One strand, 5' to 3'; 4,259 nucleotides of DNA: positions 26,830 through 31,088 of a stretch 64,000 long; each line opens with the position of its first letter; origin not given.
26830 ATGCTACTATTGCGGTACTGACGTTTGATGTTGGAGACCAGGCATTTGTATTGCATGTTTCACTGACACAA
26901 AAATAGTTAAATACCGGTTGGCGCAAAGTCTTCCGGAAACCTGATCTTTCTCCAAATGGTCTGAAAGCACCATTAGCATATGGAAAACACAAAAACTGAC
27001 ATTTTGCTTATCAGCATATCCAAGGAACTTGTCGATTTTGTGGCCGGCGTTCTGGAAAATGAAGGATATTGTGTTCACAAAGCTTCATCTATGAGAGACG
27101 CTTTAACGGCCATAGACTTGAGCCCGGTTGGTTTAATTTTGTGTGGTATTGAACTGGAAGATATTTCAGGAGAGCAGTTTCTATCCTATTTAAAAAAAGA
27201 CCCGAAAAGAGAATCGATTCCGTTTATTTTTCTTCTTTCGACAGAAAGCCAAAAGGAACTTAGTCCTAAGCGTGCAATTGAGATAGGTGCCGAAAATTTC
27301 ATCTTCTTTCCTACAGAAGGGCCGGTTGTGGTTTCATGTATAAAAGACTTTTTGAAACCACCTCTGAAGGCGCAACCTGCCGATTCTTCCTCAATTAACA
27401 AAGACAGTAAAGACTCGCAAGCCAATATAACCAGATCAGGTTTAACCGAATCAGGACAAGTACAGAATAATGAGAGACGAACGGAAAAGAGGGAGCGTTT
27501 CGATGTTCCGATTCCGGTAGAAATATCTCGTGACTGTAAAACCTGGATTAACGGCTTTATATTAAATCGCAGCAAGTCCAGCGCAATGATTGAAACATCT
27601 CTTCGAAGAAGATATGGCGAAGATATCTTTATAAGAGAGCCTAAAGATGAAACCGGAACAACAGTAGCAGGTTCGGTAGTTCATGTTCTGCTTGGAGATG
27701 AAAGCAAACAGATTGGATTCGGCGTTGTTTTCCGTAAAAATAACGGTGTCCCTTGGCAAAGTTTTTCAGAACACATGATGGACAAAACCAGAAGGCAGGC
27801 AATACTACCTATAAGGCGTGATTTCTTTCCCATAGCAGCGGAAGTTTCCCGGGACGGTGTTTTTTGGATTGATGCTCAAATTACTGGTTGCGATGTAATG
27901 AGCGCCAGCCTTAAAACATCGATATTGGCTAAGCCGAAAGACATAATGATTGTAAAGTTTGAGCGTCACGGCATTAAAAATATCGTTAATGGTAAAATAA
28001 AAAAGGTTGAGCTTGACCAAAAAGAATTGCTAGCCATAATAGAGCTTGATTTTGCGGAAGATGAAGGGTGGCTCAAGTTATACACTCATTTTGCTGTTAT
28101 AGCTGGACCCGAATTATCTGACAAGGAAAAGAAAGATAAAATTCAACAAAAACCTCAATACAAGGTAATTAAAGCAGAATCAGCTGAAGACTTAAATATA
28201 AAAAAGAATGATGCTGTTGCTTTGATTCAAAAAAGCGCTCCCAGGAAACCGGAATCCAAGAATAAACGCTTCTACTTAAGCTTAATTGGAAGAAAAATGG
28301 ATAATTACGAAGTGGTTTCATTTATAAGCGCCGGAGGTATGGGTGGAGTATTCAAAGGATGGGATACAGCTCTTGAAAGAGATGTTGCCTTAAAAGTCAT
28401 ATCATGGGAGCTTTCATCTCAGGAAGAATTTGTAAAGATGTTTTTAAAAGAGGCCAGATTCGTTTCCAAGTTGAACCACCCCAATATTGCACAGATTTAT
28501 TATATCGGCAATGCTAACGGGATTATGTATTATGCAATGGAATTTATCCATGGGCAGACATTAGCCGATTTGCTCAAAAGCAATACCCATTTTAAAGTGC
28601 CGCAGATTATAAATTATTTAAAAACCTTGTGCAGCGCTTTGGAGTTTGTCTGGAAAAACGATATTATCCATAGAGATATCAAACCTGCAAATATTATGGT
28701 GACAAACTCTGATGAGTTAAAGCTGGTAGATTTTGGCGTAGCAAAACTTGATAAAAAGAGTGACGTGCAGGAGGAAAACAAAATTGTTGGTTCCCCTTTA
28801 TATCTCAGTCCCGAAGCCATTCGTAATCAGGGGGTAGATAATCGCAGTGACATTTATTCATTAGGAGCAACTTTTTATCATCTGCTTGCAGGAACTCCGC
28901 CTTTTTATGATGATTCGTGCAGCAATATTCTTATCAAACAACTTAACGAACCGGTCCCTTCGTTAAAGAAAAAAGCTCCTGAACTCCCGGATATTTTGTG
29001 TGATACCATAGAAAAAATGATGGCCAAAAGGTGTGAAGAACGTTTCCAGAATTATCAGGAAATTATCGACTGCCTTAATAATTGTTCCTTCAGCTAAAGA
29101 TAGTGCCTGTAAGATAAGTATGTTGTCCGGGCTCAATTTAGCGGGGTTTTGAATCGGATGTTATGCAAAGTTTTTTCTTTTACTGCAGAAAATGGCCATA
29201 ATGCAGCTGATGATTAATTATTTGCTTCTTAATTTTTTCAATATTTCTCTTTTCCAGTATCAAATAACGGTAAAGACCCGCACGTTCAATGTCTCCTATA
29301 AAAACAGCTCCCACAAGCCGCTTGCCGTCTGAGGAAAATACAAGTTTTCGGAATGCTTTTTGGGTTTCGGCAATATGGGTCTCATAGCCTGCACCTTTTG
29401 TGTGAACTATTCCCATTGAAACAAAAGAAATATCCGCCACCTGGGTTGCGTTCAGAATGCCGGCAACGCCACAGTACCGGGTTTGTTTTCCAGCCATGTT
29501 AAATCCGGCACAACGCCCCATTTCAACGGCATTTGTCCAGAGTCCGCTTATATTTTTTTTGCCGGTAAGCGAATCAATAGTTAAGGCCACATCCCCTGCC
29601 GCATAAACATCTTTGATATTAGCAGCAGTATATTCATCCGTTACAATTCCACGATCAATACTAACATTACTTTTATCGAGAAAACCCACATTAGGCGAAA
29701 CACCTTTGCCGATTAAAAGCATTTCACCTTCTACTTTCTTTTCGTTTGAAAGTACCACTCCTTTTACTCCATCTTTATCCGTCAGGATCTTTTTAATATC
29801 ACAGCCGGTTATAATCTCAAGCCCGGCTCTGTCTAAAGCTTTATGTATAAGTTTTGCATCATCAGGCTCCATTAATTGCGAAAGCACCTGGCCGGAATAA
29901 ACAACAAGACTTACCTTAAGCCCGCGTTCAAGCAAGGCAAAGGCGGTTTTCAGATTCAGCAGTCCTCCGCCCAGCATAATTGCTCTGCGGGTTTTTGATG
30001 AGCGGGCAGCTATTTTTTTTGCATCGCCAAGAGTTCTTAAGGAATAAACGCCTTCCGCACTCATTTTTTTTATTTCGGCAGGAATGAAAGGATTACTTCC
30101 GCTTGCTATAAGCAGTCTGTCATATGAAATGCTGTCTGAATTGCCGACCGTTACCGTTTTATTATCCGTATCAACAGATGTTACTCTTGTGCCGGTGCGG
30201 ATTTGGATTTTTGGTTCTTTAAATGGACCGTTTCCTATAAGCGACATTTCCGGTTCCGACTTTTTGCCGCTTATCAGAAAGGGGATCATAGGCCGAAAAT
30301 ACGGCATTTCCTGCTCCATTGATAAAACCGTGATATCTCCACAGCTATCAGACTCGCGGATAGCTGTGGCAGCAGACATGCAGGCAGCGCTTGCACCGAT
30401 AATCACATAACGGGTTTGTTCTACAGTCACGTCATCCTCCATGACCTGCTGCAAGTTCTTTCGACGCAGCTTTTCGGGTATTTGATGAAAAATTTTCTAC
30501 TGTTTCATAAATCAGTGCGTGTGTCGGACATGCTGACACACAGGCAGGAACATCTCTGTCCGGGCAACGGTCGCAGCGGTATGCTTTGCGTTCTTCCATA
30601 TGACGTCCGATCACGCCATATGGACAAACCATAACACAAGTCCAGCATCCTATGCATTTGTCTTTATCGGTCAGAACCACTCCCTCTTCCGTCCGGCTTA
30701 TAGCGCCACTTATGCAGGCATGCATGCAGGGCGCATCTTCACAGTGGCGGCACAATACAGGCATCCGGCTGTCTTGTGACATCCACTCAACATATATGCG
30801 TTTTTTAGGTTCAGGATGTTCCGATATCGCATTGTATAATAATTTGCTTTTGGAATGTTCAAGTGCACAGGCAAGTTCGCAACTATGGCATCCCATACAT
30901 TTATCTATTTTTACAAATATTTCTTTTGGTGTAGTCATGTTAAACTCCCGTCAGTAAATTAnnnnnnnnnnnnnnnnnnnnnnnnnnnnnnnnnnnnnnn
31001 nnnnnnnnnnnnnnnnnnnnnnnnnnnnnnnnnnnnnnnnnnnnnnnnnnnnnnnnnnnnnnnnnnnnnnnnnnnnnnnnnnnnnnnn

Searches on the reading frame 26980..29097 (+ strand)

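Call 42: search_protein_families(library=pfam, proteins=[window:26980-29097:+], max_evalue=0.00001)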
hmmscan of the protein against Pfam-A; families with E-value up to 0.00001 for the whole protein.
window:26980-29097:+ (705 aa): 4 families
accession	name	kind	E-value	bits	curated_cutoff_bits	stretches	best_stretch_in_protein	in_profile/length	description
PF00069.31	Pkinase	-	8.9e-51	173.2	31.7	1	443-689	1-252/263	Protein kinase domain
PF07714.23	PK_Tyr_Ser-Thr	-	4.1e-32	111.9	23.1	1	449-685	7-249/258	Protein tyrosine and serine/threonine kinase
PF00072.30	Response_reg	-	4.9e-09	36.8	30.2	1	15-109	8-98/111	Response regulator receiver domain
PF03109.22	ABC1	-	1.7e-06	27.8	22.9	1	519-590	146-216/244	ABC1 atypical kinase-like domain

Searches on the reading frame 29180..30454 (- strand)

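Call 42: search_protein_families(library=pfam, proteins=[window:29180-30454:-], max_evalue=0.00001)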
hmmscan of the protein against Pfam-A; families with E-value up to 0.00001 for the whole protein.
window:29180-30454:- (424 aa): 4 families
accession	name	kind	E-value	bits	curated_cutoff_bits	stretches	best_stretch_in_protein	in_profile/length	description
PF07992.20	Pyr_redox_2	-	1.5e-50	172.7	26.1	1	15-313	2-291/291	Pyridine nucleotide-disulphide oxidoreductase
PF00070.33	Pyr_redox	-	2.1e-14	54.2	22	1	158-237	2-81/82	Pyridine nucleotide-disulphide oxidoreductase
PF18267.7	Rubredoxin_C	-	3.6e-07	30.5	25.9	1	338-401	6-68/70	Rubredoxin NAD+ reductase C-terminal domain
PF13738.12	Pyr_redox_3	-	6.3e-07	29.4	30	0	80-287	93-305/305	Pyridine nucleotide-disulphide oxidoreductase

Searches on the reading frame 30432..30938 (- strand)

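Call 42: search_protein_families(library=pfam, proteins=[window:30432-30938:-], max_evalue=0.00001)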
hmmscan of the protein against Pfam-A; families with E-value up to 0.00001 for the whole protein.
window:30432-30938:- (168 aa): 9 families
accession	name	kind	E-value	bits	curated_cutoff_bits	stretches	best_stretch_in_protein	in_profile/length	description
PF13247.11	Fer4_11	-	9.1e-16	58.3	26.2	1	59-142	6-95/100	4Fe-4S dicluster domain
PF13187.11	Fer4_9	-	8.3e-12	45.4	27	0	94-141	1-51/52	4Fe-4S dicluster domain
PF12838.12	Fer4_7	-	1.7e-11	44.8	27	0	94-141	1-52/52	4Fe-4S dicluster domain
PF00037.32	Fer4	-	2e-09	37.3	21.1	1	91-110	4-23/24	4Fe-4S binding domain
PF12837.12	Fer4_6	-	2.7e-09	37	25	1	88-110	2-24/24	4Fe-4S binding domain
PF12797.12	Fer4_2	-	8.6e-09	35.2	24.5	0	87-107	2-22/22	4Fe-4S binding domain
PF13237.11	Fer4_10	-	9.2e-09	35.5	25.5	0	89-138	3-53/53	4Fe-4S dicluster domain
PF25160.1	LdpA_Fe-S-bd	-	1.9e-06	27.9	27.6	0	68-112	6-45/49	LdpA Fe-S cluster-binding domain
PF14697.11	Fer4_21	-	5.5e-06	26.8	35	0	63-108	8-55/59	4Fe-4S dicluster domain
